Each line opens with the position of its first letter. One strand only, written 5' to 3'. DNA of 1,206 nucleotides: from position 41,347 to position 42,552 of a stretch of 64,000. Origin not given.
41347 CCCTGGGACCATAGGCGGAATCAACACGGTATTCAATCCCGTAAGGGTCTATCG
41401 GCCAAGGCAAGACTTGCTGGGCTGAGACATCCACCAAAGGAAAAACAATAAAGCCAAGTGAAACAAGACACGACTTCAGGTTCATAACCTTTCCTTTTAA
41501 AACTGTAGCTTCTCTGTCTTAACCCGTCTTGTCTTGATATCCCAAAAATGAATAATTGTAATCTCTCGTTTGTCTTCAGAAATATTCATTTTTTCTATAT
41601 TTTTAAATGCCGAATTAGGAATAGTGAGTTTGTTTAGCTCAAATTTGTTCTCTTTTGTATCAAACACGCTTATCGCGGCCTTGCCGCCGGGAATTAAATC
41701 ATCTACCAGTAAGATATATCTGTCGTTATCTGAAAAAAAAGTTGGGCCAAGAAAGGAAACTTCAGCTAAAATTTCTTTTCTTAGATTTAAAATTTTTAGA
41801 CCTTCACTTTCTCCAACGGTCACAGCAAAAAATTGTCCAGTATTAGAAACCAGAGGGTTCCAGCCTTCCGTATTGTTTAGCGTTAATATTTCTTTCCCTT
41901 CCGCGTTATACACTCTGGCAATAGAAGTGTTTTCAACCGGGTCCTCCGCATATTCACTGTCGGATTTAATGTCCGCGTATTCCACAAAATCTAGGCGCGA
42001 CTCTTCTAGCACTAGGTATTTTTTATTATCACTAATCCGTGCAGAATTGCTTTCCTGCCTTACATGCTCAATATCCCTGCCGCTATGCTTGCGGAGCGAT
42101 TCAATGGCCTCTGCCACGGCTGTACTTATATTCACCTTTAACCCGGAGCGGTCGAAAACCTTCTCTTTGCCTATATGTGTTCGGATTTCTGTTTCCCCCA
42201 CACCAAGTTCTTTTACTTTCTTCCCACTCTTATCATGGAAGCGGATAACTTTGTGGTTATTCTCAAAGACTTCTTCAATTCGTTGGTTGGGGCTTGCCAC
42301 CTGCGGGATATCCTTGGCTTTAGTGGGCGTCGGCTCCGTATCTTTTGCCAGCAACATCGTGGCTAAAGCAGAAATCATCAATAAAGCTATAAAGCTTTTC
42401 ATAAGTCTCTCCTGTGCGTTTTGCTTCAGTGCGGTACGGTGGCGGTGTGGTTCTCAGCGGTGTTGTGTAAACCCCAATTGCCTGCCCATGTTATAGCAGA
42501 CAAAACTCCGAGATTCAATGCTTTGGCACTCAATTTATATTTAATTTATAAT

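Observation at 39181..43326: Mosaic divergence: in-frame ~0.7-kb near-identical block could allow head swapping by recombination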

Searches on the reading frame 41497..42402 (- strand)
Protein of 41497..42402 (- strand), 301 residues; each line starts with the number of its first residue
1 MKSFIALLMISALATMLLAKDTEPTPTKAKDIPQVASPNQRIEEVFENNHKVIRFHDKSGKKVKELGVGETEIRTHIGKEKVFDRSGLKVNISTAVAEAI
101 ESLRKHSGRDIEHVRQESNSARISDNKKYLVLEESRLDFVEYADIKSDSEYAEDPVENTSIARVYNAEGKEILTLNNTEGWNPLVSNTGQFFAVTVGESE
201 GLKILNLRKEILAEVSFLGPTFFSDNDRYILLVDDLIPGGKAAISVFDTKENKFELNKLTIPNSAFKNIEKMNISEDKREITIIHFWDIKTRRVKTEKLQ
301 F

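Call 5: search_protein_families(library=pfam, proteins=[window:41497-42402:-], max_evalue=0.01)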
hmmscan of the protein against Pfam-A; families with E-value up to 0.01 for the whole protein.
window:41497-42402:- (301 aa): 0 families

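Call 17: find_related_loci(query=A2, collection=metagenome_contigs, flank=10000)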
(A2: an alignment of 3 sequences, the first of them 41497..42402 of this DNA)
Query A2 (301 aa) in metagenome_contigs; peptide patterns used: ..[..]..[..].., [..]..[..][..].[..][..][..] (x = any residue, [..] = any of these).
237 stretches matched a pattern; 2 encode a relative of the query (tblastn E <= 1e-3); 2 distinct loci.
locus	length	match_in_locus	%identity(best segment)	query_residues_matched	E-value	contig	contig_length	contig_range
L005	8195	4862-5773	71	1-301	1e-135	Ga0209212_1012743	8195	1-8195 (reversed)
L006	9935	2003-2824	46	30-301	2e-74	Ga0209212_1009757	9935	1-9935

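Call 30: find_homologous_proteins(query=window:41497-42402:-, max_evalue=0.01)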
Query window:41497-42402:- (301 aa): 7 proteins with E <= 0.01 among 2585 candidates.
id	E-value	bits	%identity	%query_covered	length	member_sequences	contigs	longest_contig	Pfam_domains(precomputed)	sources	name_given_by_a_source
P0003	1.8e-190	649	100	100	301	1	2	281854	-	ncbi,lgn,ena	-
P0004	3.5e-131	455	71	100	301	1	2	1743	-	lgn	-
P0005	1.7e-128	446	71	100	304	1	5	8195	-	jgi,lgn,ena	-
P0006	2.3e-103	364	59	100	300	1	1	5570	-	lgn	-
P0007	1.0e-85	306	51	95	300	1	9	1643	-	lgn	-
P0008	4.7e-80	287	49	95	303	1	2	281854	-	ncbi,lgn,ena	-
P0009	1.4e-70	256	47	87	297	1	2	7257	-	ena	-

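Call 32: find_encoding_contigs(protein=P0006, flank=10000)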
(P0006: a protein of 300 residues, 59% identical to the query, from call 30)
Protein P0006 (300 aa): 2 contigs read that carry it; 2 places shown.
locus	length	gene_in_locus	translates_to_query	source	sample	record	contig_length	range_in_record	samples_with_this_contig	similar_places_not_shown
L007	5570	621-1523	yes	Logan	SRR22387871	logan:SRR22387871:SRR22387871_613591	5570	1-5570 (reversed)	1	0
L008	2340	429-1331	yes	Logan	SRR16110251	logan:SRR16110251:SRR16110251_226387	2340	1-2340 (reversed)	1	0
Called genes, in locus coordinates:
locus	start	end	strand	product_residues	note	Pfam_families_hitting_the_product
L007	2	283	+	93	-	?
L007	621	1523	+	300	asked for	-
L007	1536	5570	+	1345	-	?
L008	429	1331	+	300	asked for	-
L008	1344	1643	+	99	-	-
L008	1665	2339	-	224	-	?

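Call 33: find_encoding_contigs(protein=P0009, flank=10000)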
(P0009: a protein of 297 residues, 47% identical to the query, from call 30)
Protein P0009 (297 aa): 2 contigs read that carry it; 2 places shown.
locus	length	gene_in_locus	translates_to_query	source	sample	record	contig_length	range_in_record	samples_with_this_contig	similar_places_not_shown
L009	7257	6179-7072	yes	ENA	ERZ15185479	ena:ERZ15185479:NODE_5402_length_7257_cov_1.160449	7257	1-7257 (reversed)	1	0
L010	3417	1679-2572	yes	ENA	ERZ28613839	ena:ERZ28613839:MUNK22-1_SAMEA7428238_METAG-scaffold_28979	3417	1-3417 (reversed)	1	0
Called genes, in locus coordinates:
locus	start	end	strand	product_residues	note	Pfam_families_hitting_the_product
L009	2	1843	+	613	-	?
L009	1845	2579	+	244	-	PF00149:Metallophos, PF12850:Metallophos_2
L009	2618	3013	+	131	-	PF00072:Response_reg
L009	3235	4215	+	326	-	-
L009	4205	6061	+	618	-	-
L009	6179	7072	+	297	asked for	-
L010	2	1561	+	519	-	?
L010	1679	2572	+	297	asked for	-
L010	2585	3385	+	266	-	-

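Call 34: find_encoding_contigs(protein=P0007, flank=10000, max_places=10)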
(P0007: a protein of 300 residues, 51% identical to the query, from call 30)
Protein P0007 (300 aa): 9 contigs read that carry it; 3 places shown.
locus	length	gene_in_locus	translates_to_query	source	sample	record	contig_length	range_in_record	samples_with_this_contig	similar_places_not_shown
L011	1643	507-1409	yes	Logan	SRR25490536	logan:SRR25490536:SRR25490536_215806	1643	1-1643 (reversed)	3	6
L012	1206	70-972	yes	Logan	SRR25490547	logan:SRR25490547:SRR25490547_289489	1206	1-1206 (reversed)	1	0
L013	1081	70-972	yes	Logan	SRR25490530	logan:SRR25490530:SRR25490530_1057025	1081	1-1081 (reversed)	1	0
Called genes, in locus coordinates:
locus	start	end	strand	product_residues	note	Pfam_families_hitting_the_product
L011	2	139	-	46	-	?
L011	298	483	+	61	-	-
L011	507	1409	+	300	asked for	-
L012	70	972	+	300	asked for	-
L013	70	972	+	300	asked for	-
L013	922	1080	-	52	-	?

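Call 35: find_encoding_contigs(protein=P0004, flank=10000)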
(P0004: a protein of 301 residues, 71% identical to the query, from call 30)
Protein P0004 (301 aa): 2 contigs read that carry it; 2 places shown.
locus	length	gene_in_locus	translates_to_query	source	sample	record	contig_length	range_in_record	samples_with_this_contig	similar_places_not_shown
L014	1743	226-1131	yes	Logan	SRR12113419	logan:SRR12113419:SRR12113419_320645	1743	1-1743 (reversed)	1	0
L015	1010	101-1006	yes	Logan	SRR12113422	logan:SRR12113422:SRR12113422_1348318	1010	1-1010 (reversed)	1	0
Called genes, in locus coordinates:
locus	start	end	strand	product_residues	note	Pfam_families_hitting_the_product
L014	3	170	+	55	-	?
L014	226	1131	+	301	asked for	-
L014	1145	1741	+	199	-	?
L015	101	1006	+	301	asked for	-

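Call 41: search_protein_families(library=ncbifam, proteins=[window:41497-42402:-], max_evalue=0.01)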
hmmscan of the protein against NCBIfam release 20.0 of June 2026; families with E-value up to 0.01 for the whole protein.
window:41497-42402:- (301 aa): 0 families

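Call 42: search_protein_families(library=pfam, proteins=[L005:29-943:+, L005:940-4653:+, L005:7109-7618:+, L005:7654-8169:+, L009:3235-4215:+, L009:4205-6061:+], max_evalue=0.01)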
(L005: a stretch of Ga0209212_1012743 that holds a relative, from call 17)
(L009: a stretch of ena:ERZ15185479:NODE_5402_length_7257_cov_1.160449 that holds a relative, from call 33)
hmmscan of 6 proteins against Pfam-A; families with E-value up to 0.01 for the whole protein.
L005:29-943:+ (304 aa): 0 families

L005:940-4653:+ (1237 aa): 1 family
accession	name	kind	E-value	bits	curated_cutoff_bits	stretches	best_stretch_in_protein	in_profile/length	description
PF01551.29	Peptidase_M23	-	1.3e-12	48.2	28.7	1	58-142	2-89/96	Peptidase family M23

L005:7109-7618:+ (169 aa): 7 families
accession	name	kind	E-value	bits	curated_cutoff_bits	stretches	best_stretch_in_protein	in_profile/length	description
PF13592.12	HTH_33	-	1.1e-19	70.3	25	1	102-158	3-59/60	Winged helix-turn helix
PF13384.12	HTH_23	-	5.4e-11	42.4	24.6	1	20-66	3-49/50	Homeodomain-like domain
PF13565.12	HTH_32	-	6.6e-11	43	33.7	1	50-130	1-73/73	Homeodomain-like domain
PF13551.12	HTH_29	-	3.4e-08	33.9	28.1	1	24-80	1-60/64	Winged helix-turn helix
PF06056.18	Terminase_5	-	9.2e-07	29.1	20.3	1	24-63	3-42/58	Putative ATPase subunit of terminase (gpP-like)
PF13518.12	HTH_28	-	2.8e-06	27.8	25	1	23-74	1-50/52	Helix-turn-helix domain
PF01527.26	HTH_Tnp_1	-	0.0015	19.2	24.1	1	22-79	10-64/75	Transposase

L005:7654-8169:+ (171 aa): 1 family
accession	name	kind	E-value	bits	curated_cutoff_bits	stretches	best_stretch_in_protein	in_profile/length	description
PF13358.12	DDE_3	-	2.2e-23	83.2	28.6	1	6-139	16-145/146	DDE superfamily endonuclease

L009:3235-4215:+ (326 aa): 1 family
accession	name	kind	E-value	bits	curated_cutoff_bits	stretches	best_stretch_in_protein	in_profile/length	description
PF13860.13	FlgD_ig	-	0.00029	21.2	27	0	169-195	27-53/79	FlgD Ig-like domain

L009:4205-6061:+ (618 aa): 0 families

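Call 51: find_encoding_contigs(protein=P0008, flank=6000, max_places=10)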
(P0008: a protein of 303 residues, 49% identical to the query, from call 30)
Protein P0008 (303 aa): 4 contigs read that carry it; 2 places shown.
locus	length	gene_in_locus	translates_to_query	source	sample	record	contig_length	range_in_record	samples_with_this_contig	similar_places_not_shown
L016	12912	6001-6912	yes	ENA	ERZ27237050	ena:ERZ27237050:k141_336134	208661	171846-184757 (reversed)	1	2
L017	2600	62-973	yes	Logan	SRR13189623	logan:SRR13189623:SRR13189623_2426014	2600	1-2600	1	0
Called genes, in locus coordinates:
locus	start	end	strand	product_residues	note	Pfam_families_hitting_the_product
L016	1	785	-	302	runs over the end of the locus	PF01145:Band_7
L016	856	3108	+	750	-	PF01564:Spermine_synth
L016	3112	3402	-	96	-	-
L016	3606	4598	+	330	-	PF01370:Epimerase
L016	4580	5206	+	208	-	PF00702:Hydrolase (faint), PF08282:Hydrolase_3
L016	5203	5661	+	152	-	-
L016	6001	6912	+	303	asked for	-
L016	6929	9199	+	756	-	-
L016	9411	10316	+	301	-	-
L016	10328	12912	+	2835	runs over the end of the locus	PF02368:Big_2 (weak), PF24681:Kelch_KLHDC2_KLHL20_DRC7 (weak), PF24981:Beta-prop_ATRN-LZTR1 (weak), PF01344:Kelch_1 (weak), PF24681:Kelch_KLHDC2_KLHL20_DRC7, PF02368:Big_2 (weak), PF24681:Kelch_KLHDC2_KLHL20_DRC7 (weak), PF24981:Beta-prop_ATRN-LZTR1 (weak), +9 more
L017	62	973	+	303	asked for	-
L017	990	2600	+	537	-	?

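Call 52: predict_structure(alignment_id=A4)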
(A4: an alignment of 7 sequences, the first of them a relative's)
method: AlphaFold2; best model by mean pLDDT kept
length: 301 residues; sequences in the alignment: 7
mean_pLDDT: 80.1   pTM: 0.74
mean pLDDT of the five models: 80.1, 79.6, 79.6, 78.7, 71.4
residues with pLDDT >= 90: 138; 70-90: 107; 50-70: 18; < 50: 38
segments of 3 or more residues with pLDDT < 50: 1-36
pLDDT, mean of each block of 10 residues (from residue 1): 31 29 28 51 90 93 93 89 77 91 88 93 91 94 67 80 94 92 93 84 94 90 92 85 91 84 78 89 75 77 80
secondary structure, 60 per line:
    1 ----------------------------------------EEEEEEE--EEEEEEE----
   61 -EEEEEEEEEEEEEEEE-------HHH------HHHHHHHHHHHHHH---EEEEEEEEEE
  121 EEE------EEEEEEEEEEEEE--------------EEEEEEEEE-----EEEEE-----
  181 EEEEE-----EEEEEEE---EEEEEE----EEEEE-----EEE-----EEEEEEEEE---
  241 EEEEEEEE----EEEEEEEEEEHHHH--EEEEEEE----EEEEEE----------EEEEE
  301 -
elements in order: E41-47 E50-56 E62-77 H94-107 E111-123 E130-142 E157-165 E171-175 E181-185 E191-197 E201-206 E211-215 E221-223 E229-237 E241-248 E253-262 H263-266 E269-275 E280-285 E296-300
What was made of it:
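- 41497..42402 (-): Partner gene A, 301 aa, same family as partner B. AlphaFold2 model has pLDDT 80 and is all-beta (call 52).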

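Call 54: search_protein_representatives(alignment_id=A4)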
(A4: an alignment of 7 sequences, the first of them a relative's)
Query: 7 sequences, 300 profile positions. Proteins with E-value up to 0.001 (for the whole library): 35; up to 1e-10: 23; up to 1e-30: 21. The best 35 are listed.
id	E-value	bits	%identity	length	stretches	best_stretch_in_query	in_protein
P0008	2.5e-142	489.7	-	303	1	1-300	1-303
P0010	2.4e-92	325.6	-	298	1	3-300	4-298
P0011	6.6e-90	317.6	-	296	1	6-300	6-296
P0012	9.9e-89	313.7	-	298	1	15-300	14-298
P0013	2.2e-88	312.6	-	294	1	14-300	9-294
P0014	2.5e-87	309.1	-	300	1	3-300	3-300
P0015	1.8e-86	306.3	-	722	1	20-300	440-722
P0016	8.2e-86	304.1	-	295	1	2-300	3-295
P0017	1.2e-84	300.3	-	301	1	18-300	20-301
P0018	6.9e-84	297.8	-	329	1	21-300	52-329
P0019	3.6e-82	292.2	-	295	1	1-300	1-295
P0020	6.3e-82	291.4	-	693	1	25-300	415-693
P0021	5.9e-78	278.3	-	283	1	31-300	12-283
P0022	1.1e-77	277.4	-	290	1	36-300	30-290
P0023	4.8e-77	275.3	-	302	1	2-300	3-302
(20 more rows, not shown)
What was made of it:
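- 41497..42402 (-): The family is rare: 35 cluster representatives among 1.84 billion (call 54).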

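Call 55: fold_search(model_id=the predicted structure, library=pdb)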
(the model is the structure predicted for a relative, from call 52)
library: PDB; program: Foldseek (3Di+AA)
matches with E <= 10: 792; with E <= 0.001: 109
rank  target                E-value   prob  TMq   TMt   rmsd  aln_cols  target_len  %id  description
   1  3wj9_A                4.7e-07  1.00  0.39  0.31   9.3       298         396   13  Crystal structure of the eukaryotic initiation factor (released 2014-03-12)
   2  5m89_A                2.4e-06  1.00  0.29  0.27  15.5       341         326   10  Spliceosome component (released 2018-03-14)
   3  9g33_UQ               4.3e-06  1.00  0.33  0.14  12.0       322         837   13  Stalled 90S - Utp23-Krr1-deltaC3 (released 2025-06-18)
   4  5wlc_LH               6.6e-06  1.00  0.32  0.13  12.4       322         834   14  The complete structure of the small subunit processome (released 2017-09-27)
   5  9n73_LH               7.3e-06  1.00  0.32  0.14  14.3       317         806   13  SSU processome maturation and disassembly, State G (released 2025-10-29)
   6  7mx5_A                1.1e-05  1.00  0.28  0.23  19.1       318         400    9  Crystal structure of TolB from Acinetobacter baumannii (released 2021-05-26)
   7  2gop_A                1.9e-05  1.00  0.34  0.32   8.0       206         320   13  The beta-propeller domain of the Trilobed protease from Pyrococcus furiosus reveals an open velcro topology (released 2007-01-23)
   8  9e2g_2B               1.9e-05  1.00  0.31  0.17  19.0       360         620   10  Cryo-EM structure of 48 nm repeat of microtubule doublet from T. brucei flagellum (released 2025-03-12)
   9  3wj9_B                2.0e-05  1.00  0.34  0.27  15.7       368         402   11  Crystal structure of the eukaryotic initiation factor (released 2014-03-12)
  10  5m89_B                2.0e-05  1.00  0.28  0.26  16.3       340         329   11  Spliceosome component (released 2018-03-14)
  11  6ah0_K                2.3e-05  1.00  0.29  0.26  10.9       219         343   12  The Cryo-EM Structure of the Precusor of Human Pre-catalytic Spliceosome (pre-B complex) (released 2018-11-14)
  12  3fgb_B                2.3e-05  1.00  0.28  0.25  15.8       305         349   13  Crystal structure of the Q89ZH8_BACTN protein from Bacteroides thetaiotaomicron. Northeast Structural Genomics Consort (released 2008-12-23)
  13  3no2                  2.5e-05  1.00  0.33  0.35   8.1       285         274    8  Crystal structure of a protein of unknown function (BACCAC_01654) from Bacteroides caccae at 1.35 A resolution (released 2010-07-28)
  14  4hxg_A                4.3e-05  1.00  0.33  0.18   6.3       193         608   13  Pyrococcus horikoshii acylaminoacyl peptidase (orthorhombic crystal form) (released 2013-05-08)
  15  3scy                  4.3e-05  1.00  0.28  0.24  13.2       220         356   11  Crystal structure of a putative 6-phosphogluconolactonase (BF1038) from Bacteroides fragilis NCTC 9343 at 1.50 A resolut (released 2011-07-20)
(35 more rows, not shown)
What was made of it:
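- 41497..42402 (-): Its PDB fold matches are beta-propeller proteins, with low TM-scores (0.22-0.39) (call 55).
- Nothing shows that the partner binds or inhibits the head; its fold match is generic (call 55).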

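Call 56: find_encoding_contigs(protein=P0003, flank=6000, max_places=10)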
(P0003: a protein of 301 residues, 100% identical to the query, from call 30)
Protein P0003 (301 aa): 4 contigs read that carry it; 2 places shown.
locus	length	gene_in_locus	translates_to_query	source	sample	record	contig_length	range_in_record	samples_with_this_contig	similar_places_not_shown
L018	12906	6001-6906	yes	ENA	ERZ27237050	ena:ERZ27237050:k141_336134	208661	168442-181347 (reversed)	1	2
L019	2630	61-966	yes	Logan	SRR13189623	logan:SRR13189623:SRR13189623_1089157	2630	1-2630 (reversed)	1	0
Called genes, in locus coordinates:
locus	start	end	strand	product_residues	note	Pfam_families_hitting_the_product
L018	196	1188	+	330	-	PF01370:Epimerase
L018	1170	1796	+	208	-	PF00702:Hydrolase (faint), PF08282:Hydrolase_3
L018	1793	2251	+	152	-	-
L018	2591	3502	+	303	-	-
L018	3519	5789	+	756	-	-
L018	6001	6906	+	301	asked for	-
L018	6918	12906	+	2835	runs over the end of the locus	PF02368:Big_2 (weak), PF24681:Kelch_KLHDC2_KLHL20_DRC7 (weak), PF24981:Beta-prop_ATRN-LZTR1 (weak), PF01344:Kelch_1 (weak), PF24681:Kelch_KLHDC2_KLHL20_DRC7, PF02368:Big_2 (weak), PF24681:Kelch_KLHDC2_KLHL20_DRC7 (weak), PF24981:Beta-prop_ATRN-LZTR1 (weak), +9 more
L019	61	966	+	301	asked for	-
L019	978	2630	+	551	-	?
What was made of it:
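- That is a bubble-like graph (calls 51, 56).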

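Call 70: search_protein_families(library=pfam, proteins=[L006:698-2827:+], max_evalue=0.01)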
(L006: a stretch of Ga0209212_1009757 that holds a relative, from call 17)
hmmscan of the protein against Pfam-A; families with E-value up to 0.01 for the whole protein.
L006:698-2827:+ (709 aa): 0 families

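Call 74: search_solved_structures(query=A4, max_evalue=1)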
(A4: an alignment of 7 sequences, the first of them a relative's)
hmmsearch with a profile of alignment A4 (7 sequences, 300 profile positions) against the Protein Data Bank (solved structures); distinct sequences matched with E-value up to 1: 2.
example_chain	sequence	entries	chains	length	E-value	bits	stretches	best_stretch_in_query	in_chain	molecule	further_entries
8qb6_A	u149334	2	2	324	0.87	11.8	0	200-255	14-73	Dispersin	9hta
3wj9_A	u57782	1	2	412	0.97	11.6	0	189-262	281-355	Eukaryotic translation initiation factor 2A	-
